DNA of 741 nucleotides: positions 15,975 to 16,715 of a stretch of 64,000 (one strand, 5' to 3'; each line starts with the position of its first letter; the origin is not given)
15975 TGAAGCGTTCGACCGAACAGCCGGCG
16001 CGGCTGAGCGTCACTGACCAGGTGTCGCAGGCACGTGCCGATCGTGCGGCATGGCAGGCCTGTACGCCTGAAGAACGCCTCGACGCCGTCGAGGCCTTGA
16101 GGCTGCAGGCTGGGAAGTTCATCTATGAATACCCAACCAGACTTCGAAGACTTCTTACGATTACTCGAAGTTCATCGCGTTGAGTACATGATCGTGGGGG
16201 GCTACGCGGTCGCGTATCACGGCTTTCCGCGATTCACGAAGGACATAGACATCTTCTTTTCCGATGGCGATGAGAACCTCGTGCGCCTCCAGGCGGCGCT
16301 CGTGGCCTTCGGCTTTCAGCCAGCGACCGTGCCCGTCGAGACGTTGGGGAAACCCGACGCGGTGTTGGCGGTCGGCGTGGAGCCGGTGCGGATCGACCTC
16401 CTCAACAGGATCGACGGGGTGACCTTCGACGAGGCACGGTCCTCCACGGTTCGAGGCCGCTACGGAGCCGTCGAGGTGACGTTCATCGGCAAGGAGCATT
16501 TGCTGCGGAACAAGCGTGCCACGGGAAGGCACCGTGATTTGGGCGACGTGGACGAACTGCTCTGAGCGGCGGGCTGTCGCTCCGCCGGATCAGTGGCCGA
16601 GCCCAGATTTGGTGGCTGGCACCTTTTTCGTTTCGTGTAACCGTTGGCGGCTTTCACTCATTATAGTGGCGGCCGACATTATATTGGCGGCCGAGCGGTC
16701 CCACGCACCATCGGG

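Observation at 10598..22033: Tandem duplication of a 5.3-kb gene with mosaic nucleotide identity (gene-conversion-like tracts) and foreign DNA in the junction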

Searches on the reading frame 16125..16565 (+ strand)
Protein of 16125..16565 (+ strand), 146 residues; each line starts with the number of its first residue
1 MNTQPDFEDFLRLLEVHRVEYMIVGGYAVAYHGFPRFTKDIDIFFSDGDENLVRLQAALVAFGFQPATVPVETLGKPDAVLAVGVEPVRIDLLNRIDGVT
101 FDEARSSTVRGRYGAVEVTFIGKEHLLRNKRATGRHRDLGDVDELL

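Call 6: search_protein_families(library=pfam, proteins=[window:16125-16565:+], max_evalue=0.01)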
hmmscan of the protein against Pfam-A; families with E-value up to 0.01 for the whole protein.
window:16125-16565:+ (146 aa): 4 families
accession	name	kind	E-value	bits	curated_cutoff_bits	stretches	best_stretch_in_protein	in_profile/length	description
PF09970.15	DUF2204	-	9.7e-06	25.8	20.3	1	8-140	6-139/181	Nucleotidyl transferase of unknown function (DUF2204)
PF08843.17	AbiEii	-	0.00014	22.3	22.5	1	24-68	18-65/238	Nucleotidyl transferase AbiEii toxin, Type IV TA system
PF19502.5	DUF6036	-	0.0016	18.7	23.6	1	17-81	18-61/164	Nucleotidyltransferase of unknown function (DUF6036)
PF10706.15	Aminoglyc_resit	-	0.0028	18.3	21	1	11-87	6-84/149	Aminoglycoside-2''-adenylyltransferase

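Call 37: search_protein_families(library=ncbifam, proteins=[window:16125-16562:+], max_evalue=0.1)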
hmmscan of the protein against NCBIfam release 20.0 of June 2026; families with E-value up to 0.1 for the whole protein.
window:16125-16562:+ (146 aa): 1 family
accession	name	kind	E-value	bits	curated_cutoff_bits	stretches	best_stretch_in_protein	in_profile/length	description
NF033438.1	BREX_BrxD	equivalog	0.025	13.7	350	1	80-122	24-65/423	BREX system ATP-binding protein BrxD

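Call 38: search_protein_families(library=padloc, proteins=[window:16125-16562:+], max_evalue=0.1)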
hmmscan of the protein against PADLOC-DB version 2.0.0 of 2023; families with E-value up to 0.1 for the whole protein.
window:16125-16562:+ (146 aa): 2 families
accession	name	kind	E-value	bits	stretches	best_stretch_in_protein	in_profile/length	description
PDLC02494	BrxD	-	0.0038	14.4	1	80-123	28-70/440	BrxD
PDLC02291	AbiEii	-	0.031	11.6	1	7-58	43-94/310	AbiEii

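Call 47: find_homologous_proteins(query=window:16125-16562:+, max_evalue=0.00001)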
Query window:16125-16562:+ (146 aa): 1290 proteins with E <= 0.00001 among 1402 candidates; the best 120 are listed.
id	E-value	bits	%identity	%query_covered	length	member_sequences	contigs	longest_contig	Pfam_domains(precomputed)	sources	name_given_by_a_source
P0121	7.4e-89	313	98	100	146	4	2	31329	PF09970.16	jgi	jgi:hypothetical protein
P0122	3.4e-81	288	91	100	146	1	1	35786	PF09970.16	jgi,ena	jgi:hypothetical protein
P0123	3.3e-80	285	88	100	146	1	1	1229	PF19502.6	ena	-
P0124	6.0e-80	284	89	100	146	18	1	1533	PF09970.16,PF19502.6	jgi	-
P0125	1.1e-79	283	88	100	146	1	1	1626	PF19502.6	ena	-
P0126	1.6e-79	283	91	100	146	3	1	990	PF09970.16,PF19502.6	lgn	-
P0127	1.8e-79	283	88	100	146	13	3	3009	PF09970.16,PF19502.6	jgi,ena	jgi:hypothetical protein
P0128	2.2e-79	282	88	100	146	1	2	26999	PF09970.16,PF19502.6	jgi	jgi:hypothetical protein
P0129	2.3e-79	282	86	100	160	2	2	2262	PF19502.6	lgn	-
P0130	7.1e-79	281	88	100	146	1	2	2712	PF09970.16,PF19502.6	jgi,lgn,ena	-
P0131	1.4e-78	280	86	100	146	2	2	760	-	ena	-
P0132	1.4e-78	280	85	100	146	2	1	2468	PF09970.16,PF19502.6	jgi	-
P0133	1.6e-78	279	85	100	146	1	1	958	-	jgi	-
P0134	3.0e-78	279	86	100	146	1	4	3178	PF09970.16,PF19502.6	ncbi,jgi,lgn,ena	jgi:hypothetical protein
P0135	5.0e-78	278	85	100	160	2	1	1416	PF09970.16,PF19502.6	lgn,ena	-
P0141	7.6e-78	277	85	100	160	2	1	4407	PF09970.16,PF19502.6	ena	-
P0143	1.4e-77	276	86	100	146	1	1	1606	PF09970.16,PF19502.6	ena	-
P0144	2.6e-77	276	86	100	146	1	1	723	PF09970.16,PF19502.6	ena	-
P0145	2.8e-77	275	86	100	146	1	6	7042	PF09970.16,PF19502.6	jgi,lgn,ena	-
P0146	3.0e-77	275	86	100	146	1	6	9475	PF09970.16,PF19502.6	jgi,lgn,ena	-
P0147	3.6e-77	275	86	100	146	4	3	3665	PF09970.16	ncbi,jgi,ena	-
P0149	8.5e-77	274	86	100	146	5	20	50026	PF09970.16,PF19502.6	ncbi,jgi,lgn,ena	jgi:hypothetical protein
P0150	1.2e-76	273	85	100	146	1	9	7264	PF09970.16,PF19502.6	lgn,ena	-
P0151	3.6e-76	272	87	100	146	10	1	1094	PF09970.16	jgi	jgi:hypothetical protein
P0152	1.0e-75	270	86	100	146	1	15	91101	PF09970.16,PF19502.6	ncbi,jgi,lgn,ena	ncbi:MAG: nucleotidyltransferase [Planctomycetia bacterium]|jgi:predicted nucleotidyltransferase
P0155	3.7e-75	269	84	100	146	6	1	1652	PF09970.16,PF19502.6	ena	-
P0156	7.1e-75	268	85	100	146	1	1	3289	PF09970.16,PF19502.6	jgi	-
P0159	2.8e-74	266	84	100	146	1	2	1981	PF09970.16,PF19502.6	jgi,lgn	-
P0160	8.5e-74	264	83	100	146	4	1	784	PF09970.16,PF19502.6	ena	-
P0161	9.6e-74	264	83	100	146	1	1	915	PF09970.16,PF19502.6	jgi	-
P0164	7.7e-73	261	80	100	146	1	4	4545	PF09970.16,PF19502.6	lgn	-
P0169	1.5e-70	254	79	99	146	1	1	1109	PF09970.16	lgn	-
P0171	2.8e-70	253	79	99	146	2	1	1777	PF09970.16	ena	-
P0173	3.7e-70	252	81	99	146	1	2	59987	PF09970.16,PF19502.6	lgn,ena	-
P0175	1.0e-69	251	78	99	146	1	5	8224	PF09970.16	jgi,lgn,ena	jgi:hypothetical protein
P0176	1.1e-69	251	80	99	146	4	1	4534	PF09970.16,PF19502.6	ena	-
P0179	2.3e-69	250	80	99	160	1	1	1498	PF09970.16,PF19502.6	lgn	-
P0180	3.6e-69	249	77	99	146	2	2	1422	PF09970.16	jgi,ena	jgi:hypothetical protein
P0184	2.1e-68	247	76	99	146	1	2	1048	PF09970.16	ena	-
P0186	1.4e-67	244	77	99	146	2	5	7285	PF09970.16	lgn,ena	-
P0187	1.6e-67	244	77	99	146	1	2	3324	PF09970.16,PF19502.6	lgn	-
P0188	2.6e-67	243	76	99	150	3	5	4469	PF09970.16,PF19502.6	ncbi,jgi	jgi:hypothetical protein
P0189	2.7e-67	243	78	99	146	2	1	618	PF09970.16,PF19502.6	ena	-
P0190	1.4e-66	241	78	99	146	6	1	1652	PF09970.16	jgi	jgi:hypothetical protein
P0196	6.9e-66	239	74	99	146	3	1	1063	PF09970.16,PF19502.6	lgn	-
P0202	5.3e-65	236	76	99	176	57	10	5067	PF09970.16,PF19502.6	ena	-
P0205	2.7e-64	233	74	99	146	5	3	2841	PF09970.16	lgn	-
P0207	1.2e-63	231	75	99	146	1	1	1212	PF09970.16,PF19502.6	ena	-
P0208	1.6e-63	231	73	99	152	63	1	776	PF09970.16,PF19502.6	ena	-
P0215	2.9e-61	224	70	99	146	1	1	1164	PF09970.16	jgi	jgi:predicted nucleotidyltransferase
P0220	4.6e-60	220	71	99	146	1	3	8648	PF09970.16,PF19502.6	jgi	jgi:hypothetical protein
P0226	5.9e-58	213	67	99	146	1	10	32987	PF09970.16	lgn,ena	-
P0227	6.0e-58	213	68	99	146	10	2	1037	PF09970.16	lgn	-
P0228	1.5e-57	212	68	99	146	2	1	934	PF09970.16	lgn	-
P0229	1.5e-57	211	68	99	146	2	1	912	PF09970.16,PF19502.6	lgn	-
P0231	7.9e-57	209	67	99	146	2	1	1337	PF09970.16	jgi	jgi:predicted nucleotidyltransferase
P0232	8.5e-57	209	67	99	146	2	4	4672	PF09970.16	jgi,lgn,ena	jgi:predicted nucleotidyltransferase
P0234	1.1e-56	209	68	99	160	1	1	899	PF09970.16,PF19502.6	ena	-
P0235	2.0e-56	208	66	99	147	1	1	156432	PF09970.16,PF19502.6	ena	-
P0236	2.5e-56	208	66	99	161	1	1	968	PF09970.16,PF19502.6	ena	-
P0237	3.8e-56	207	66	99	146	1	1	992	PF09970.16,PF19502.6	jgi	jgi:Nucleotidyl transferase of unknown function (DUF2204)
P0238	1.3e-55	205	66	99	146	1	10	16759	PF09970.16,PF19502.6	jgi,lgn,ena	jgi:hypothetical protein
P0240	3.0e-55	204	65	99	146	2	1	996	PF09970.16,PF19502.6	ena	-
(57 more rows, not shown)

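Call 50: find_encoding_contigs(protein=P0121, flank=10000, max_places=3)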
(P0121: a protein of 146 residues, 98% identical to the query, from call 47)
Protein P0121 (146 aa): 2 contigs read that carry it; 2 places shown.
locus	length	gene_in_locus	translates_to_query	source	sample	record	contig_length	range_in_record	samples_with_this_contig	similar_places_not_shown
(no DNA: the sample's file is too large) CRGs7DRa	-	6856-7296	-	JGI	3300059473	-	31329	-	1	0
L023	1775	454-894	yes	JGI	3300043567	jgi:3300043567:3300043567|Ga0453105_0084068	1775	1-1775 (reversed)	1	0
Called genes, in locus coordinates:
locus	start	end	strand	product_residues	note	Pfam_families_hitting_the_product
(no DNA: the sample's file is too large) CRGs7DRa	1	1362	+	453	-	?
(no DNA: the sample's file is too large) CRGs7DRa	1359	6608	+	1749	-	-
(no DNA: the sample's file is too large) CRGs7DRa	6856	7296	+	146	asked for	PF09970:DUF2204 (weak)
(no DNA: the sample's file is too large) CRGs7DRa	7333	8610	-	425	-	PF00657:Lipase_GDSL, PF13472:Lipase_GDSL_2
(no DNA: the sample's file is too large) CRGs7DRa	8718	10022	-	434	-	PF01738:DLH, PF05448:AXE1 (weak), PF00326:Peptidase_S9, PF10142:PhoPQ_related (faint)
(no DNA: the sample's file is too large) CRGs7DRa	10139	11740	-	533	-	PF13385:Laminin_G_3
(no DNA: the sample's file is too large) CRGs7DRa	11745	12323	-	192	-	PF04542:Sigma70_r2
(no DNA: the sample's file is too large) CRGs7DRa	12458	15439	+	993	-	PF00034:Cytochrom_C (faint), PF13442:Cytochrome_CBB3 (faint), PF07635:PSCyt1, PF07583:PSCyt2, PF00754:F5_F8_type_C (weak), PF07587:PSD1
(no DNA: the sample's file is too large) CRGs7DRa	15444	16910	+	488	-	PF07394:DUF1501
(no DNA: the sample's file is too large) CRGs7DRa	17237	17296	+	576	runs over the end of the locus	PF13174:TPR_6 (faint), PF13432:TPR_16 (faint), PF00515:TPR_1 (faint), PF07719:TPR_2 (faint), PF13424:TPR_12 (faint), PF12895:ANAPC3 (faint), PF14559:TPR_19 (faint)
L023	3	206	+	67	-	?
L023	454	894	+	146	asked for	PF09970:DUF2204 (weak)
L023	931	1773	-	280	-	?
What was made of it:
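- The cassette also occurs without a second copy (call 50).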

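Call 51: find_encoding_contigs(protein=P0122, flank=10000, max_places=2)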
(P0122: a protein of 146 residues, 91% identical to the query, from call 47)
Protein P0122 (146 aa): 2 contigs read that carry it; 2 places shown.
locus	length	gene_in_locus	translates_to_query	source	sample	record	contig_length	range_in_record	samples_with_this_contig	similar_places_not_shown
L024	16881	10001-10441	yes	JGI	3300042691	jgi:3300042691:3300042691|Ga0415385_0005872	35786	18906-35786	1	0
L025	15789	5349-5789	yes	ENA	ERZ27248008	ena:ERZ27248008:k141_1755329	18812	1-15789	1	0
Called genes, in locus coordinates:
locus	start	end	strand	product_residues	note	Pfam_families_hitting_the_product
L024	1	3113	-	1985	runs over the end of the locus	-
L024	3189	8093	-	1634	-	-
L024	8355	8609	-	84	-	PF07927:HicA_toxin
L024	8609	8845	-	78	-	-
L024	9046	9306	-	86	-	PF10387:DUF2442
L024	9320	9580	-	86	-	PF13711:DUF4160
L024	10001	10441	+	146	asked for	PF09970:DUF2204 (weak)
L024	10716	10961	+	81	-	PF04365:BrnT_toxin (weak)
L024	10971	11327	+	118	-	PF13744:HTH_37 (weak), PF12844:HTH_19, PF13560:HTH_31, PF01381:HTH_3, PF13443:HTH_26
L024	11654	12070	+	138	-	PF13620:CarboxypepD_reg (weak)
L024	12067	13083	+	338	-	PF07963:N_methyl (weak), PF07596:SBP_bac_10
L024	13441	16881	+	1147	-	?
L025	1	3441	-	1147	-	?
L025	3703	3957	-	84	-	PF07927:HicA_toxin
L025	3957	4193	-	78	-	-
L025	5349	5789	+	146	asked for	PF09970:DUF2204 (weak)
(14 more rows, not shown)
